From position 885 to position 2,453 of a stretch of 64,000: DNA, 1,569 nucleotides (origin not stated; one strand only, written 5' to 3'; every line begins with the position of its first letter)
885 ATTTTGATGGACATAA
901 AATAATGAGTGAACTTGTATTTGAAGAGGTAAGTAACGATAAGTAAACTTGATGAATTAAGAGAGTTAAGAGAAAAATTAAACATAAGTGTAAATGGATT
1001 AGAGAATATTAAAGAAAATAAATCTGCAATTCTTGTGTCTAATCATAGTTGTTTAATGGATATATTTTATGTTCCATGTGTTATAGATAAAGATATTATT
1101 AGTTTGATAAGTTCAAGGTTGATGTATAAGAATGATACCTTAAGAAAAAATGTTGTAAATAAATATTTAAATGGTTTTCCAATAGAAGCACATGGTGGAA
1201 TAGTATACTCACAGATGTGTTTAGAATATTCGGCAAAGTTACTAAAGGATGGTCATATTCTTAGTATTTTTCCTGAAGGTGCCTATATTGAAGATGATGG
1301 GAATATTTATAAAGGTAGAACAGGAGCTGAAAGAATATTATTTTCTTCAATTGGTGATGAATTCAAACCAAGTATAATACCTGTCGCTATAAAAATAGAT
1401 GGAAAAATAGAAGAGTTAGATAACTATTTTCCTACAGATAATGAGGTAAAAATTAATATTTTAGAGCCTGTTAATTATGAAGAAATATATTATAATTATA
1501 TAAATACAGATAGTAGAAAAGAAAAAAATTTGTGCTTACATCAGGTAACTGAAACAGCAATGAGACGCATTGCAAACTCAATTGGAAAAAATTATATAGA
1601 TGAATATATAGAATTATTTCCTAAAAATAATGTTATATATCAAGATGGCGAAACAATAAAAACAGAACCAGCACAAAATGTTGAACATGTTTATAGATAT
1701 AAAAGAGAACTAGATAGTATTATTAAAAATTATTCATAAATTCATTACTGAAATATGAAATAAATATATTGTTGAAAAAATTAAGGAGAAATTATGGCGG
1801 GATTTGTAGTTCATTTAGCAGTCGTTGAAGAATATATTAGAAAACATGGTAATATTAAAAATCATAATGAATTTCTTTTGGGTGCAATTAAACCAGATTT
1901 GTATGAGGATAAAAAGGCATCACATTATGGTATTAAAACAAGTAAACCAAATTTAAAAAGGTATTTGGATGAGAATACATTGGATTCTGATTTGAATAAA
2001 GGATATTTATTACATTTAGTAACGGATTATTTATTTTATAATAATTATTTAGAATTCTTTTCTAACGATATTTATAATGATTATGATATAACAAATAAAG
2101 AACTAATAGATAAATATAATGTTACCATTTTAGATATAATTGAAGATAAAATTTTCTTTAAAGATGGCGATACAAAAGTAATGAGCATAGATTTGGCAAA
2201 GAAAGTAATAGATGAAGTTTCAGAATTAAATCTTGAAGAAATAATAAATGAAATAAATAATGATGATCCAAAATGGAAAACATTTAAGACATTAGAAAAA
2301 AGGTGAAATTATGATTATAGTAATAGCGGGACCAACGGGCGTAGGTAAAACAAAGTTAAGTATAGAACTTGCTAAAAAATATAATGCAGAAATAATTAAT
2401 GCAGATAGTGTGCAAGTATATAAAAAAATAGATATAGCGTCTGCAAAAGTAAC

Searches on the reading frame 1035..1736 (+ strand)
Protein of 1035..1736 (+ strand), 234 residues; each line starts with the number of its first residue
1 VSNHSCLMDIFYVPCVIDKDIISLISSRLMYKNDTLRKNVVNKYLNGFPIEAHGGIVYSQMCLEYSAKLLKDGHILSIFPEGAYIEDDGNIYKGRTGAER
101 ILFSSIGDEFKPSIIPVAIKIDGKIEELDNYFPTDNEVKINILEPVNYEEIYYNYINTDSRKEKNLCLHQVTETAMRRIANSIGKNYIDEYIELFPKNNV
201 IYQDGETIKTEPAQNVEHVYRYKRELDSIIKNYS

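Call 21: search_protein_families(library=pfam, proteins=[window:1035-1736:+], max_evalue=0.001)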
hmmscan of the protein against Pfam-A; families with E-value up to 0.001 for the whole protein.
window:1035-1736:+ (234 aa): 1 family
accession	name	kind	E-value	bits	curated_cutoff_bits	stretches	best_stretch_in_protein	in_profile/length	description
PF01553.26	Acyltransferase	-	5.6e-06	26.6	23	1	2-120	20-132/132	Acyltransferase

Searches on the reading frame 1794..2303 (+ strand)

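Call 76: search_protein_families(library=pfam, proteins=[window:1794-2303:+], max_evalue=0.01)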
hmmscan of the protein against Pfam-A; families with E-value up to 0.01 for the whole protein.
window:1794-2303:+ (170 aa): 1 family
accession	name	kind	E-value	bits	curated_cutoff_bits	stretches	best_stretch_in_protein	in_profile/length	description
PF00882.24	Zn_dep_PLPC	-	0.0015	18.9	26.8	1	21-81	22-96/167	Zinc dependent phospholipase C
